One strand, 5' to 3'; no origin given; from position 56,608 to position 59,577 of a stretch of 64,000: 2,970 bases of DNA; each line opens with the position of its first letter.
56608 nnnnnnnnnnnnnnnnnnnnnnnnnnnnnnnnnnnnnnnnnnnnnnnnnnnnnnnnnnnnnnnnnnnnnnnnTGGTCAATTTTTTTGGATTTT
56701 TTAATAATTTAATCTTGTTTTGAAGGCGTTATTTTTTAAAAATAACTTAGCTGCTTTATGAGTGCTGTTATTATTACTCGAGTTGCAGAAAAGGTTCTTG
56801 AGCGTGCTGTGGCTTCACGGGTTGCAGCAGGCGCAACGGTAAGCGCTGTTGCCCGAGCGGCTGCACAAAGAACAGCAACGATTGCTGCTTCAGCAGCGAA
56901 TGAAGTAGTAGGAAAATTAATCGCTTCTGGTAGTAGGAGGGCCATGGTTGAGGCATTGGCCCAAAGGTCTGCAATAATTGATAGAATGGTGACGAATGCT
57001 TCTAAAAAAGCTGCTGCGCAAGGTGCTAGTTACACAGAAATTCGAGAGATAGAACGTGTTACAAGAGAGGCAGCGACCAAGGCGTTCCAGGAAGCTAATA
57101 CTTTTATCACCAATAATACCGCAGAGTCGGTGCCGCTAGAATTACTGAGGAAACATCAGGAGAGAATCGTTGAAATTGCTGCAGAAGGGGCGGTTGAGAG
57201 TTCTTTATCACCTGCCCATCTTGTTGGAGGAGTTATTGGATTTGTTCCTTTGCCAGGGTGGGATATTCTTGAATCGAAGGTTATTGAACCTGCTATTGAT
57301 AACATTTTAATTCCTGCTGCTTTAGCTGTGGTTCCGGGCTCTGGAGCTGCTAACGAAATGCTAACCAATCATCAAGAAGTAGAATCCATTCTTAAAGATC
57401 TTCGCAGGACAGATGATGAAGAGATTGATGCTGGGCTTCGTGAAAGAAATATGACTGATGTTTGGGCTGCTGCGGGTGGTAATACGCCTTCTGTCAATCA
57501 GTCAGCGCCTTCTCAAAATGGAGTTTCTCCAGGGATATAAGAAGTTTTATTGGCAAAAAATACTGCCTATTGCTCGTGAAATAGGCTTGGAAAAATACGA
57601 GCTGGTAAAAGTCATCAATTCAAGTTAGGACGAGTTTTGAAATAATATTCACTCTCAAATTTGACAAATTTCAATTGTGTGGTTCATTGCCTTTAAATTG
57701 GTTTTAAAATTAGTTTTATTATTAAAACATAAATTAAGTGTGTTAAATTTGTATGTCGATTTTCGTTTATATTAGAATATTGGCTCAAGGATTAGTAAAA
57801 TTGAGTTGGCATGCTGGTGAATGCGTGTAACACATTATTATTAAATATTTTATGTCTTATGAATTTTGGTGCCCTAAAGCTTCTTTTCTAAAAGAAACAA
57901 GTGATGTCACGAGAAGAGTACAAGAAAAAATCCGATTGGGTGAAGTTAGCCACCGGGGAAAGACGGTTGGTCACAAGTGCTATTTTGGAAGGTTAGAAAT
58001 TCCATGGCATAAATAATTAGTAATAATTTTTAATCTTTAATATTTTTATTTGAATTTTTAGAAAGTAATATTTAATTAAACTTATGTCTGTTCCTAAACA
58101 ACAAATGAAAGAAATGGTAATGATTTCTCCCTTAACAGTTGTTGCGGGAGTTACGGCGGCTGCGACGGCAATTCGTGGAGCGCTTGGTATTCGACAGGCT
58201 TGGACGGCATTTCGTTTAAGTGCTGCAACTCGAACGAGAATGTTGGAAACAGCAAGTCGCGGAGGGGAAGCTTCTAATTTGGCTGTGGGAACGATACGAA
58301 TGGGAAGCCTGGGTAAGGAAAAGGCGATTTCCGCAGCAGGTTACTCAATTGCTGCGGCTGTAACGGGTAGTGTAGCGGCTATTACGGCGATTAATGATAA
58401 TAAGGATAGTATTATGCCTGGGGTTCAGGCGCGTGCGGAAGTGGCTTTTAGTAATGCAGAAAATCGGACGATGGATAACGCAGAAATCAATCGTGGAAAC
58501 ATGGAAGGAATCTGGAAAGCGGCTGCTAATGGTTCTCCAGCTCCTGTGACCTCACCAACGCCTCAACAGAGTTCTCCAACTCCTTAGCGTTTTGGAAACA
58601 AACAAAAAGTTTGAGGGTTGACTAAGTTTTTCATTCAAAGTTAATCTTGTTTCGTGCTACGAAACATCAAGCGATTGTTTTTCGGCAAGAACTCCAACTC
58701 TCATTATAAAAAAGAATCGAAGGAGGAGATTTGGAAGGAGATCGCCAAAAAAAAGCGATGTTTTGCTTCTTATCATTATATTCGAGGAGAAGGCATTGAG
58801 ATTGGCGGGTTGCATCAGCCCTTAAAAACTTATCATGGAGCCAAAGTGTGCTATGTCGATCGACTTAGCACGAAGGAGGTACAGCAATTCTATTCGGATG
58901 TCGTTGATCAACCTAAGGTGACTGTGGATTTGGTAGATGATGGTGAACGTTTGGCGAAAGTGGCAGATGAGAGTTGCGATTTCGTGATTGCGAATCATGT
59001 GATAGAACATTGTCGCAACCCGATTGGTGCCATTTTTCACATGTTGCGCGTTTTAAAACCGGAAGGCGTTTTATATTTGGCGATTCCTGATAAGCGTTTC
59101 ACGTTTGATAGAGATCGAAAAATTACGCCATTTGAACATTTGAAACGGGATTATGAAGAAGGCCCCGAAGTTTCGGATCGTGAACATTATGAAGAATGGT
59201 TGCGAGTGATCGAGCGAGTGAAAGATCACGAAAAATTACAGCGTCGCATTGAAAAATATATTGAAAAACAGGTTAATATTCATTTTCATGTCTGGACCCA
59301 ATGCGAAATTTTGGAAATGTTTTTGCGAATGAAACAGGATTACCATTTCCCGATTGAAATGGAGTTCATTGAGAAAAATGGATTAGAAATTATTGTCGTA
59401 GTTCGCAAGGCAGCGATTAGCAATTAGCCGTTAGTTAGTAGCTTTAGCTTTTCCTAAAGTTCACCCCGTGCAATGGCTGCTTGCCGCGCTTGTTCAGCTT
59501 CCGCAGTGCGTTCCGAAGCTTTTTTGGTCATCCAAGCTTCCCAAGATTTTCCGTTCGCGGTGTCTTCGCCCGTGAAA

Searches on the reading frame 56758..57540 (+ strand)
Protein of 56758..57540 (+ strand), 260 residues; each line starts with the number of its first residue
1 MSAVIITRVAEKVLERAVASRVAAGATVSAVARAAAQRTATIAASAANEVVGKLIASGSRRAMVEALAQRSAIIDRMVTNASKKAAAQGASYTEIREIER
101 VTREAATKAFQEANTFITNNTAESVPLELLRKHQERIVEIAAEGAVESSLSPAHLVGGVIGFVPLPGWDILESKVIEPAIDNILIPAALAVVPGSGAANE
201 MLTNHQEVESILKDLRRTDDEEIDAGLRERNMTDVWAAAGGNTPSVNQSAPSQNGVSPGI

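Call 7: search_protein_families(library=pfam, proteins=[window:56758-57540:+], max_evalue=0.1)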
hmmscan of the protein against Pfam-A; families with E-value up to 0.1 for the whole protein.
window:56758-57540:+ (260 aa): 0 families

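Call 17: search_protein_families(library=ncbifam, proteins=[window:56758-57540:+], max_evalue=0.1)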
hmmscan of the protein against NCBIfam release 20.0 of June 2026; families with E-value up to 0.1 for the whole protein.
window:56758-57540:+ (260 aa): 0 families

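Call 42: find_homologous_proteins(query=window:56758-57540:+, max_evalue=0.01)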
Query window:56758-57540:+ (260 aa): 3 proteins with E <= 0.01 among 8000 candidates.
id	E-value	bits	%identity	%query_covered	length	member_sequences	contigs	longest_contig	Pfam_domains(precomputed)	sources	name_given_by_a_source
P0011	4.1e-152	522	100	100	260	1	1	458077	-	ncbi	ncbi:MAG: hypothetical protein R3F23_00995 [Verrucomicrobiia bacterium]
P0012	3.2e-119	415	80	100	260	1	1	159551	-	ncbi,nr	ncbi:MAG: hypothetical protein K1X66_08140 [Verrucomicrobiae bacterium]|nr:hypothetical protein [Ver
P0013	1.9e-54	203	47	100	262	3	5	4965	-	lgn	-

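Call 44: find_encoding_contigs(protein=P0013, flank=10000, max_places=5)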
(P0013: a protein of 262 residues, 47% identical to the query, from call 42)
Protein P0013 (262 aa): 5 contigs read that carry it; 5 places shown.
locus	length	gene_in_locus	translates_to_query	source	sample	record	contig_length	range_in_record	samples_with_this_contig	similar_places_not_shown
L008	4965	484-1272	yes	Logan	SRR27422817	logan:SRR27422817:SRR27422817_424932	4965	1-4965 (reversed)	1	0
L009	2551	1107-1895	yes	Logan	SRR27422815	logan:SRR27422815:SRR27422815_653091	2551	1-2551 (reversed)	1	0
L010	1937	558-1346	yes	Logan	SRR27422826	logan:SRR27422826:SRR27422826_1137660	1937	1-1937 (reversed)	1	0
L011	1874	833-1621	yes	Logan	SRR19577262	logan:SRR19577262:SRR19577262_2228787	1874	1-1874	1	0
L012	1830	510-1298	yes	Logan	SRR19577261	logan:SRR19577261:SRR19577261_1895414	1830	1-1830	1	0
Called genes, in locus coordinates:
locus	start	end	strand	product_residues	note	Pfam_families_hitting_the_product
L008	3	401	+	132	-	?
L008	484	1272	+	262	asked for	-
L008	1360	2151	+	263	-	-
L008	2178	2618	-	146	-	PF13279:4HBT_2, PF03061:4HBT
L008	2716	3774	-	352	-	PF24517:CBM96 (weak)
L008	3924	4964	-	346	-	?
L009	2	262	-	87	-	?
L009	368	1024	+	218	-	-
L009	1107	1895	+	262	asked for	-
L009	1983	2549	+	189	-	?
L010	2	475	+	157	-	?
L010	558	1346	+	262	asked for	-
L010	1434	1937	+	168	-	?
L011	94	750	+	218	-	-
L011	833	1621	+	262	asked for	-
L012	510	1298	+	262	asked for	-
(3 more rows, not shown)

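Call 54: predict_structure(alignment_id=A4)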
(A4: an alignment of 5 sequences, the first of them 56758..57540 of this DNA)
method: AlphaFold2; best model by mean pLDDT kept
length: 260 residues; sequences in the alignment: 5
mean_pLDDT: 64.3   pTM: 0.52
mean pLDDT of the five models: 64.3, 60.6, 57.4, 56.6, 47.4
residues with pLDDT >= 90: 6; 70-90: 127; 50-70: 50; < 50: 77
segments of 3 or more residues with pLDDT < 50: 153-176, 182-202, 235-257
pLDDT, mean of each block of 10 residues (from residue 1): 77 80 69 78 86 80 80 89 85 83 86 75 62 79 73 39 37 47 45 43 50 54 57 47 35 35
secondary structure, 60 per line:
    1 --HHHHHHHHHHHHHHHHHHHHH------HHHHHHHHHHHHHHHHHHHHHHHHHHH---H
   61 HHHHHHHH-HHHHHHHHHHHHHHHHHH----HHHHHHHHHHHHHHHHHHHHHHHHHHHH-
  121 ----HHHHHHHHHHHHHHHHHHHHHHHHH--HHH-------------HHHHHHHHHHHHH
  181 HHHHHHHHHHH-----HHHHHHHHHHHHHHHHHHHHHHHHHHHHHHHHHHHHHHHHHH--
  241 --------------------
elements in order: H3-23 H30-56 H60-68 H70-87 H92-119 H125-149 H168-191 H197-238

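Call 57: fold_search(model_id=the predicted structure, library=pdb)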
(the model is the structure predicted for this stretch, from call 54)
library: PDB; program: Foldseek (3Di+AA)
matches with E <= 10: 148; with E <= 0.001: 0
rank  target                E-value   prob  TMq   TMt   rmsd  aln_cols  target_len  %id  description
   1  7xge_G                1.8e-01  0.63  0.23  0.32   9.9       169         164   18  Crystal structure of MCL-1 in complex with computationally designed inhibitor protein (released 2022-07-20)
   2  7xge_C                2.8e-01  0.57  0.24  0.32   7.8       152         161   18  Crystal structure of MCL-1 in complex with computationally designed inhibitor protein (released 2022-07-20)
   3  7xge_A                2.8e-01  0.35  0.18  0.25  10.5       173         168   17  Crystal structure of MCL-1 in complex with computationally designed inhibitor protein (released 2022-07-20)
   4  7xgg_A                2.9e-01  0.51  0.23  0.31   8.2       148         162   16  Crystal structure of BCL-xL in complex with computationally designed inhibitor protein (released 2022-07-20)
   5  7xge_E                3.3e-01  0.82  0.27  0.41   7.2       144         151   17  Crystal structure of MCL-1 in complex with computationally designed inhibitor protein (released 2022-07-20)
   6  7vtb                  6.8e-01  0.08  0.13  0.12  19.2       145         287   14  Partially closed conformation of talaropentaene synthase cyclase domain (released 2022-06-08)
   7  9tav_B                7.2e-01  0.51  0.23  0.40   7.4       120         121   18  De novo photoenzyme photoABLE2 in complex with substrate (released 2026-03-25)
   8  9n9j_7                8.5e-01  0.09  0.14  0.19  15.7       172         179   13  Structure of a GRP94 folding intermediate engaged with a CCDC134- and FKBP11-bound secretory translocon (released 2025-11-19)
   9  2l7a_MODEL_1_A        9.4e-01  0.21  0.19  0.30   8.3       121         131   12  Solution Structure of the R3 Domain of Talin (released 2011-12-21)
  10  7w7c_B                1.5e+00  0.12  0.17  0.25  12.3       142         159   15  Heme exporter in the unliganded form (released 2022-06-22)
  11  2y44                  1.6e+00  0.12  0.14  0.18  18.3       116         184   17  Crystal structure of GARP from Trypanosoma congolense (released 2011-03-30)
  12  9div_A                1.6e+00  0.08  0.15  0.25  16.2       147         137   18  The crystal structure of de novo designed ChuA binding protein C8 (released 2025-05-21)
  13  8ugc_A                1.7e+00  0.11  0.18  0.13  16.2       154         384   21  FD15: Flat repeat helix-turn-helix-turn protein (released 2023-12-27)
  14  2hfi_MODEL_1_A        1.8e+00  0.14  0.18  0.31  11.9       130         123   10  Solution NMR Structure of Protein yppE from Bacillus subtilis. Northeast Structural Genomics Consortium Target (released 2006-07-25)
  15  8ceg_A                1.8e+00  0.10  0.17  0.21  24.9       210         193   18  BAR domain protein FAM92A1 essential for mitochondrial membrane remodeling (released 2024-02-21)
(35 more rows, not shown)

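Call 63: search_protein_families(library=phrogs, proteins=[window:56758-57540:+], max_evalue=0.01)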
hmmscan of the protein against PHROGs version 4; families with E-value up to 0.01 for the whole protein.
window:56758-57540:+ (260 aa): 0 families

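Call 64: search_protein_families(library=padloc, proteins=[window:56758-57540:+], max_evalue=0.01)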
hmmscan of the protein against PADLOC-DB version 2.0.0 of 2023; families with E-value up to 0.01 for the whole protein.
window:56758-57540:+ (260 aa): 0 families

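Call 85: search_solved_structures(query=A4, max_evalue=1)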
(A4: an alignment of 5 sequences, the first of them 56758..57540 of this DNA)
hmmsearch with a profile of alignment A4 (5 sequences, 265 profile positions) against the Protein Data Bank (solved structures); distinct sequences matched with E-value up to 1: 3.
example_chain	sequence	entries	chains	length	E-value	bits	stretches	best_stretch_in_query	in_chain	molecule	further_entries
6w6p_O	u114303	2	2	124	0.51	12.9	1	56-123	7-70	50S ribosomal protein L17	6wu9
6o8w_O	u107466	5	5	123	0.51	12.9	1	56-123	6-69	50S ribosomal protein L17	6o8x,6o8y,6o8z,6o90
7nhk_Q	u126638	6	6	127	0.52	12.9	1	56-123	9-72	50S ribosomal protein L17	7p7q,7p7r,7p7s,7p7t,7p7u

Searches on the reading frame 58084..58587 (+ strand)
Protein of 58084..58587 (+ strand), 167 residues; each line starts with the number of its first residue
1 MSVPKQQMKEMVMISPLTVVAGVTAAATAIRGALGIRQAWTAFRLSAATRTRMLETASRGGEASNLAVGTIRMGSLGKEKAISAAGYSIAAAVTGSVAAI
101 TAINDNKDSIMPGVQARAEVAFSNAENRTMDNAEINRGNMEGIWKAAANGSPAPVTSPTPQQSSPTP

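Call 7: search_protein_families(library=pfam, proteins=[window:58084-58587:+], max_evalue=0.1)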
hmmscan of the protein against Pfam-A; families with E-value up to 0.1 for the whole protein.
window:58084-58587:+ (167 aa): 0 families

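Call 17: search_protein_families(library=ncbifam, proteins=[window:58084-58587:+], max_evalue=0.1)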
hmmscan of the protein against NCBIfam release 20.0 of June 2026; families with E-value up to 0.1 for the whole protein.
window:58084-58587:+ (167 aa): 0 families

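Call 18: find_homologous_proteins(query=window:58084-58587:+, max_evalue=0.01)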
Query window:58084-58587:+ (167 aa): 2 proteins with E <= 0.01 among 696 candidates.
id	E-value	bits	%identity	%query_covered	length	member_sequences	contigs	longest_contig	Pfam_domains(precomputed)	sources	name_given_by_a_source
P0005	4.1e-96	337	100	100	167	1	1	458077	-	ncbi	ncbi:MAG: hypothetical protein R3F23_01000 [Verrucomicrobiia bacterium]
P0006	1.4e-60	222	74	93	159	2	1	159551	-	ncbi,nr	ncbi:MAG: hypothetical protein K1X66_08130 [Verrucomicrobiae bacterium]|nr:hypothetical protein [Ver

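Call 19: find_encoding_contigs(protein=P0006, flank=10000, max_places=3)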
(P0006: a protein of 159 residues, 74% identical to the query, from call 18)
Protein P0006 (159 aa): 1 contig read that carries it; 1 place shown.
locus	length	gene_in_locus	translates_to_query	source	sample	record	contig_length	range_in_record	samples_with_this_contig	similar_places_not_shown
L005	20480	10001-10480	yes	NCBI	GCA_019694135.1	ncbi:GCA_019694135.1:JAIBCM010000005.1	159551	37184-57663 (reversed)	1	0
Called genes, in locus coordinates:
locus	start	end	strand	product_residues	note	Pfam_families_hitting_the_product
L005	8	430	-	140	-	-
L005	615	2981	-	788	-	PF13517:FG-GAP_3 (faint), PF01839:FG-GAP (faint)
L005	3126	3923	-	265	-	PF03437:BtpA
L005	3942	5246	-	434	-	PF11013:DUF2851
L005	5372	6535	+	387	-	PF00089:Trypsin, PF13365:Trypsin_2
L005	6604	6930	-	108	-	-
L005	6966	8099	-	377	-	PF01979:Amidohydro_1 (faint)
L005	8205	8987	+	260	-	-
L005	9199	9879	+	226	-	-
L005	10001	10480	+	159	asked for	-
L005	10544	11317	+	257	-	PF13489:Methyltransf_23 (weak), PF08241:Methyltransf_11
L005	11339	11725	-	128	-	-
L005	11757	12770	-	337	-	PF04055:Radical_SAM, PF11946:DUF3463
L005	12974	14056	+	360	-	-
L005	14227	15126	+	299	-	-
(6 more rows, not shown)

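Call 22: find_encoding_contigs(protein=P0005, flank=10000, max_places=2)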
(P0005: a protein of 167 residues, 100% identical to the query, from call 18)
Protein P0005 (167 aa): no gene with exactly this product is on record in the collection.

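Call 63: search_protein_families(library=phrogs, proteins=[window:58084-58587:+], max_evalue=0.01)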
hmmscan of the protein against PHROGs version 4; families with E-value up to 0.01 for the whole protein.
window:58084-58587:+ (167 aa): 0 families

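Call 64: search_protein_families(library=padloc, proteins=[window:58084-58587:+], max_evalue=0.01)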
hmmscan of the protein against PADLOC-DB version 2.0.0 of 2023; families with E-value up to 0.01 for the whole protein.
window:58084-58587:+ (167 aa): 0 families

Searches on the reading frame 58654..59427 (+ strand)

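Call 69: search_protein_families(library=pfam, proteins=[window:58654-59427:+], max_evalue=0.001)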
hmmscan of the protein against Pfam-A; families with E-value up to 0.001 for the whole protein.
window:58654-59427:+ (257 aa): 5 families
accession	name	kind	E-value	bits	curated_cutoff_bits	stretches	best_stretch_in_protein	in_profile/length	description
PF13489.12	Methyltransf_23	-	2.4e-12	47.3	27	1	61-183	43-154/164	Methyltransferase domain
PF08241.18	Methyltransf_11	-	2.6e-10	41.2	21.2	1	52-142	9-95/95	Methyltransferase domain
PF08242.18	Methyltransf_12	-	2.1e-05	25.6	30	1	83-140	47-98/98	Methyltransferase domain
PF13847.12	Methyltransf_31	-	0.00017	21.7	27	1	100-153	66-114/145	Methyltransferase domain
PF13649.12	Methyltransf_25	-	0.00036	21.6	27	1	53-138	11-97/97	Methyltransferase domain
